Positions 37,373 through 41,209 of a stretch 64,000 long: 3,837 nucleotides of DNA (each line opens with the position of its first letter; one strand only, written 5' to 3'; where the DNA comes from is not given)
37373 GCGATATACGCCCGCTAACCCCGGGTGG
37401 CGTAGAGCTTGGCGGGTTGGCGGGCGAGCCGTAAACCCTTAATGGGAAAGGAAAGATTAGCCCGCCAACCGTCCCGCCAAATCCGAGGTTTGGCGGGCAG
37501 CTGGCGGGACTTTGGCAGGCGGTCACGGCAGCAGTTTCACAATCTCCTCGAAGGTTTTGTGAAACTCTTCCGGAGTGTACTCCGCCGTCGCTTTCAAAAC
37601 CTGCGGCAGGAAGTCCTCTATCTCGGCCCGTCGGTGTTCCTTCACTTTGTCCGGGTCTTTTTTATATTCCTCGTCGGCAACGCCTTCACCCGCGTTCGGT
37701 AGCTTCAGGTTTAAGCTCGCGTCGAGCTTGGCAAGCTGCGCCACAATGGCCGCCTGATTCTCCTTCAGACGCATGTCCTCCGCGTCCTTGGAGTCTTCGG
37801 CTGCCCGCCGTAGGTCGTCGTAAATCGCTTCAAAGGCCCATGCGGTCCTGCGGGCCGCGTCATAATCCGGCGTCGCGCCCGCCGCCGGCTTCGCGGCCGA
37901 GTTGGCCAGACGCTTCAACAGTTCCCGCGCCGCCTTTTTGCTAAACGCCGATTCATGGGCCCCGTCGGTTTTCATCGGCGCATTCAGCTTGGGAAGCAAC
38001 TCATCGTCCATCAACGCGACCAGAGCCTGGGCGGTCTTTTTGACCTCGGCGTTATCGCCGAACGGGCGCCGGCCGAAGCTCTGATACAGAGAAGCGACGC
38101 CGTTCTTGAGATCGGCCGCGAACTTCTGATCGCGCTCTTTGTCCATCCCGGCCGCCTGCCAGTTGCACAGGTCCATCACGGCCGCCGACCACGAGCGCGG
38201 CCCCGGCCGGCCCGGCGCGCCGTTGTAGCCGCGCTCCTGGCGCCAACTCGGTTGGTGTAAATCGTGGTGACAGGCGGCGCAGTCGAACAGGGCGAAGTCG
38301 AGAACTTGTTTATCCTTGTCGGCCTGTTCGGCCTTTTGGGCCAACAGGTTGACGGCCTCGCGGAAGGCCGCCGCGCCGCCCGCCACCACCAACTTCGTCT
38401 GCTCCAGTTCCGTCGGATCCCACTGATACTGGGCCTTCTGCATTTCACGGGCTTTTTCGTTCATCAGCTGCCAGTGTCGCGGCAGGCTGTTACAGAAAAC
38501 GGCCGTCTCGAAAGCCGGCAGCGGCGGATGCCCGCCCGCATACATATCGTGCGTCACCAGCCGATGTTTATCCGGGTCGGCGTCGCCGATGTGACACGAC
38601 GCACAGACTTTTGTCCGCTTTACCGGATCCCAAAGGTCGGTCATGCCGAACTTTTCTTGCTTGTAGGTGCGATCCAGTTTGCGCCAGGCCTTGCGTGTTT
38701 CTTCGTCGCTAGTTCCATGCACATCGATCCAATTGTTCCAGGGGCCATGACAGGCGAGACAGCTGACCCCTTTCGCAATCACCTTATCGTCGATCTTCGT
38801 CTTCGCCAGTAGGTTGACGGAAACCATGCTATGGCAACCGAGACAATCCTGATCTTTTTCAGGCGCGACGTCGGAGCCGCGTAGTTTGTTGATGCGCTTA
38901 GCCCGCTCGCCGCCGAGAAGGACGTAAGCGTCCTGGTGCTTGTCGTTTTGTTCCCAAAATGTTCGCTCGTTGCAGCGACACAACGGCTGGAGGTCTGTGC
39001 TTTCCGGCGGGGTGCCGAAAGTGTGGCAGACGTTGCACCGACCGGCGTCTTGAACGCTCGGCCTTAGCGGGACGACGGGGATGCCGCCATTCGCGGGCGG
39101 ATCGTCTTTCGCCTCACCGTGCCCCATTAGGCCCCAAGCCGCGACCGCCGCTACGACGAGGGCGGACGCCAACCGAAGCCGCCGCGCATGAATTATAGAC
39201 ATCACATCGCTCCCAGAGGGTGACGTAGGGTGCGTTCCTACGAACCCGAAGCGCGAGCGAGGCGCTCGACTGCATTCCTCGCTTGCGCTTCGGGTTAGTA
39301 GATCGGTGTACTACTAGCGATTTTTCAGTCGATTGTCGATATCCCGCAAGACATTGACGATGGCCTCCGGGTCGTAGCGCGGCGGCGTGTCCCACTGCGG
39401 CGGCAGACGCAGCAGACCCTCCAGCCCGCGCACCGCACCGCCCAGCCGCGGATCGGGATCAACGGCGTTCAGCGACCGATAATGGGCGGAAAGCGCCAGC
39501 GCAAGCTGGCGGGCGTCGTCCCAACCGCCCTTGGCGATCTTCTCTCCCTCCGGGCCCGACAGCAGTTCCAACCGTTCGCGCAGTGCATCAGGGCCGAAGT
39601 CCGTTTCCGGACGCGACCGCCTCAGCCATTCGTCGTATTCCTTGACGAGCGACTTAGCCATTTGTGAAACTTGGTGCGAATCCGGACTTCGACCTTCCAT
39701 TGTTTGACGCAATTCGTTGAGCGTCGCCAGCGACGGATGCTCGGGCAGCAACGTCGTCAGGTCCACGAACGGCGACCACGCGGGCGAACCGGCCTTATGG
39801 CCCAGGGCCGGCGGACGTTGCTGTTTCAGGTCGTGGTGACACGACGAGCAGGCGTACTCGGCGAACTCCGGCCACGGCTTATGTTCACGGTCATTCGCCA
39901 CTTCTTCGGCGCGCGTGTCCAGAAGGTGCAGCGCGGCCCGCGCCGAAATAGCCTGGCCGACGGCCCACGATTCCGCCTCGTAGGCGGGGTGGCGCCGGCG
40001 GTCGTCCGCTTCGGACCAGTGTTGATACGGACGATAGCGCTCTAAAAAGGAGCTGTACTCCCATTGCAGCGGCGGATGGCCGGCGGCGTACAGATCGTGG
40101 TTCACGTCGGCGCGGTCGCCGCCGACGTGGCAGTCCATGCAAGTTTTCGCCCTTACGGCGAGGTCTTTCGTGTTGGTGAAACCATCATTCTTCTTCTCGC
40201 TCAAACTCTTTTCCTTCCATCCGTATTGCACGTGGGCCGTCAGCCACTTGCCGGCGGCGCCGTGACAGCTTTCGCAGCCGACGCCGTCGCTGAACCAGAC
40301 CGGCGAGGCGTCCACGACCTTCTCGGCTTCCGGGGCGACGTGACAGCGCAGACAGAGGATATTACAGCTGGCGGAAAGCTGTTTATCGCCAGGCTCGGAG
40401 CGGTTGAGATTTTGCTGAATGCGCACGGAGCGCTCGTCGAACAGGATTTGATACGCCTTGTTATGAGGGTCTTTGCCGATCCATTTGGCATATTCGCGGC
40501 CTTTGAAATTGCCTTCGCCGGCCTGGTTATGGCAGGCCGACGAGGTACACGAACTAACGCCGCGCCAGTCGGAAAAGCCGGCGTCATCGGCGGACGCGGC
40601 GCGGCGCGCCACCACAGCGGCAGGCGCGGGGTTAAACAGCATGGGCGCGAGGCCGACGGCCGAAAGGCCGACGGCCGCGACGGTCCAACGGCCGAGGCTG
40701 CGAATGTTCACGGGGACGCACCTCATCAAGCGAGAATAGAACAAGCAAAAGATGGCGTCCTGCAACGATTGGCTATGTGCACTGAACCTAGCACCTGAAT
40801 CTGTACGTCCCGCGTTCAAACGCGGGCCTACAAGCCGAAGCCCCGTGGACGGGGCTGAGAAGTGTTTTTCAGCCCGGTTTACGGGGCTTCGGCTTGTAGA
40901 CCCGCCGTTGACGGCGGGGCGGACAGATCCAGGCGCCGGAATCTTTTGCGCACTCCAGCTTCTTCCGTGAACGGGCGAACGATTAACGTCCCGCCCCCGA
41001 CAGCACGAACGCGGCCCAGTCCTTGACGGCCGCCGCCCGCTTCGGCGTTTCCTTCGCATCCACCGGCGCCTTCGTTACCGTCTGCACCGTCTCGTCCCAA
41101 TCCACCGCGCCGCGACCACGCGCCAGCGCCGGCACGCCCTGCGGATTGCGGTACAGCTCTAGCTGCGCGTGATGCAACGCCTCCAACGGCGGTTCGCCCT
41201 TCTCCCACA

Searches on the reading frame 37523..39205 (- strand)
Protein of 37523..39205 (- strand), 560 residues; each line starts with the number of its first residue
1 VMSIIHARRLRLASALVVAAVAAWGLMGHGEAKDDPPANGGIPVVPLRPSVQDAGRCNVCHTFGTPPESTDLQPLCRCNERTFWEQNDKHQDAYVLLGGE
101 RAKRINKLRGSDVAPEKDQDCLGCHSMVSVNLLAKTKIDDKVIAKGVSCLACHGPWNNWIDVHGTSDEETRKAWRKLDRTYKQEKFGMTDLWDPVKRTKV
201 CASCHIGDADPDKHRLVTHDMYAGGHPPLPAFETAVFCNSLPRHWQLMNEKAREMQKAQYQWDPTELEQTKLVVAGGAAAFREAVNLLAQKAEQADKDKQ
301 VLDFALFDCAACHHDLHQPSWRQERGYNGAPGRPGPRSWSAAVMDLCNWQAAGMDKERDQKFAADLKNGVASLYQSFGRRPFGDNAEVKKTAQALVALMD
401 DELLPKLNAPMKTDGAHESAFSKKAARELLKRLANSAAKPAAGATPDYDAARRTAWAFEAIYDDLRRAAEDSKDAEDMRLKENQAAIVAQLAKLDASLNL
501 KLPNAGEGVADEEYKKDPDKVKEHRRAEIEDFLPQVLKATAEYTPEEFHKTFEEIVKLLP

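Call 9: search_protein_families(library=pfam, proteins=[window:37523-39205:-], max_evalue=0.01)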
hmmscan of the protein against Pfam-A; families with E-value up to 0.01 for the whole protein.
window:37523-39205:- (560 aa): 3 families
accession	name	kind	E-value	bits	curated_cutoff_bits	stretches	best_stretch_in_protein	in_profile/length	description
PF14522.11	Cytochrome_C7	-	1.5e-08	34.7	24.8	1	117-205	12-66/67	Cytochrome c7 and related cytochrome c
PF13435.11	Cytochrome_C554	-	9e-08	33.4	20.8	1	76-154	5-84/84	Cytochrome c554 and c-prime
PF22113.1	Mtrc-MtrF_II-IV_dom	-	0.002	18.1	30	0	53-156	80-166/176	Outer membrane cytochrome MtrC/MtrF-like, domains II/IV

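Call 74: find_encoding_contigs(protein=window:37523-39202:-, flank=10000, max_places=10)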
Protein window:37523-39202:- (559 aa): 11 contigs read that carry it; 8 places shown.
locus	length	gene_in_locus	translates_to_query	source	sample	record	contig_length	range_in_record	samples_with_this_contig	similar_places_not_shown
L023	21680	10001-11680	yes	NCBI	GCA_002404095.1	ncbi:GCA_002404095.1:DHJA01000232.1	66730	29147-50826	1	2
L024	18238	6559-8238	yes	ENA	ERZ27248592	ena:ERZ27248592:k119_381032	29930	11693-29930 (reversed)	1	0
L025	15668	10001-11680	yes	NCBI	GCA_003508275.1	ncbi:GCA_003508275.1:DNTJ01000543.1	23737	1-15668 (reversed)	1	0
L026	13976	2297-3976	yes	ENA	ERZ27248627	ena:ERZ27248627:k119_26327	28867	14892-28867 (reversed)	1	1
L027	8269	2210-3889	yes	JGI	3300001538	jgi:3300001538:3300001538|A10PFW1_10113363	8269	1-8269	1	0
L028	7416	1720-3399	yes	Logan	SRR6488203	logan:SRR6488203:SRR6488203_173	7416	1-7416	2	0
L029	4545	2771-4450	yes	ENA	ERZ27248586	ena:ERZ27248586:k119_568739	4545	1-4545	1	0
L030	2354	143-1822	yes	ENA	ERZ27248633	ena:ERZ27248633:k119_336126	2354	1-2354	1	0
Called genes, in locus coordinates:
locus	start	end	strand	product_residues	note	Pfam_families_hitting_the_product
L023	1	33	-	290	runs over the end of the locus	-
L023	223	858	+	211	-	-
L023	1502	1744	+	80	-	-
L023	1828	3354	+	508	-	PF07719:TPR_2 (faint), PF00515:TPR_1 (faint), PF07721:TPR_4 (faint), PF13374:TPR_10, PF13374:TPR_10, PF13424:TPR_12 (weak), PF13374:TPR_10 (weak), PF12770:CHAT (weak), +4 more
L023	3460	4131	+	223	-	PF12770:CHAT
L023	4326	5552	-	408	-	-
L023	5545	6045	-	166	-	PF04542:Sigma70_r2, PF08281:Sigma70_r4_2 (weak), PF04545:Sigma70_r4 (weak)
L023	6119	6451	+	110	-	PF12770:CHAT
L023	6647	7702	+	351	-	-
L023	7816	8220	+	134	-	PF12770:CHAT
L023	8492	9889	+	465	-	PF13435:Cytochrome_C554 (weak)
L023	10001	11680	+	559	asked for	PF14522:Cytochrome_C7 (faint), PF13435:Cytochrome_C554 (weak)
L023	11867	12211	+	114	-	-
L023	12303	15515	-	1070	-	PF01170:UPF0020 (faint), PF02384:N6_Mtase (faint), PF20473:MmeI_Mtase (weak), PF07669:Eco57I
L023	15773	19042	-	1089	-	PF13091:PLDc_2, PF04851:ResIII (faint), PF00176:SNF2-rel_dom (weak), PF00271:Helicase_C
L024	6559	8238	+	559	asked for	PF14522:Cytochrome_C7 (faint), PF13435:Cytochrome_C554 (weak)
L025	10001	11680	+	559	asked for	PF14522:Cytochrome_C7 (faint), PF13435:Cytochrome_C554 (weak)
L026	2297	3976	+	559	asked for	PF14522:Cytochrome_C7 (faint), PF13435:Cytochrome_C554 (weak)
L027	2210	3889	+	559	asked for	PF14522:Cytochrome_C7 (faint), PF13435:Cytochrome_C554 (weak)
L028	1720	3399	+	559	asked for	PF14522:Cytochrome_C7 (faint), PF13435:Cytochrome_C554 (weak)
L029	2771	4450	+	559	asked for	PF14522:Cytochrome_C7 (faint), PF13435:Cytochrome_C554 (weak)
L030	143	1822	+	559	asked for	PF14522:Cytochrome_C7 (faint), PF13435:Cytochrome_C554 (weak)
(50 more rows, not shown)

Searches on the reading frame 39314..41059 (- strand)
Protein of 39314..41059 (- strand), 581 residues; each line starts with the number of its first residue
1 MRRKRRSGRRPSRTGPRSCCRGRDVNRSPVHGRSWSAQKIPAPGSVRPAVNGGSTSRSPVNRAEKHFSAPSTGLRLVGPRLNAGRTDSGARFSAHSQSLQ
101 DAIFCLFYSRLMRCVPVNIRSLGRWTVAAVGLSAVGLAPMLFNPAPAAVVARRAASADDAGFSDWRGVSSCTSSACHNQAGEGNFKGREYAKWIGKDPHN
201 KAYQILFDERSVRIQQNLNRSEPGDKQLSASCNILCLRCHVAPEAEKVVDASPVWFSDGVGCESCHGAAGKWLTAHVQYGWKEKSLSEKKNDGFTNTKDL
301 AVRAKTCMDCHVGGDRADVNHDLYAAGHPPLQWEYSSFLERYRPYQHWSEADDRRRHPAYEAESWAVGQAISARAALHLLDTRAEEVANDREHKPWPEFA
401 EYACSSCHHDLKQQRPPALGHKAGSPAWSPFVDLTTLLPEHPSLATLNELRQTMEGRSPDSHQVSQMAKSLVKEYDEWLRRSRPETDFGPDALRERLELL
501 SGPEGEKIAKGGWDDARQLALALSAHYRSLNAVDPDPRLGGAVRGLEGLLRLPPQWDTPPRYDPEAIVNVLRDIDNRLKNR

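Call 10: search_protein_families(library=pfam, proteins=[window:39314-41059:-], max_evalue=0.01)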
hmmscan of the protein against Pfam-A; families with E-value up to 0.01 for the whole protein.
window:39314-41059:- (581 aa): 2 families
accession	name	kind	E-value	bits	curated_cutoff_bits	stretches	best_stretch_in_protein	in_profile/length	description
PF13435.11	Cytochrome_C554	-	4.5e-09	37.6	20.8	1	175-267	4-84/84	Cytochrome c554 and c-prime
PF14522.11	Cytochrome_C7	-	0.001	19.3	24.8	0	258-314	12-51/67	Cytochrome c7 and related cytochrome c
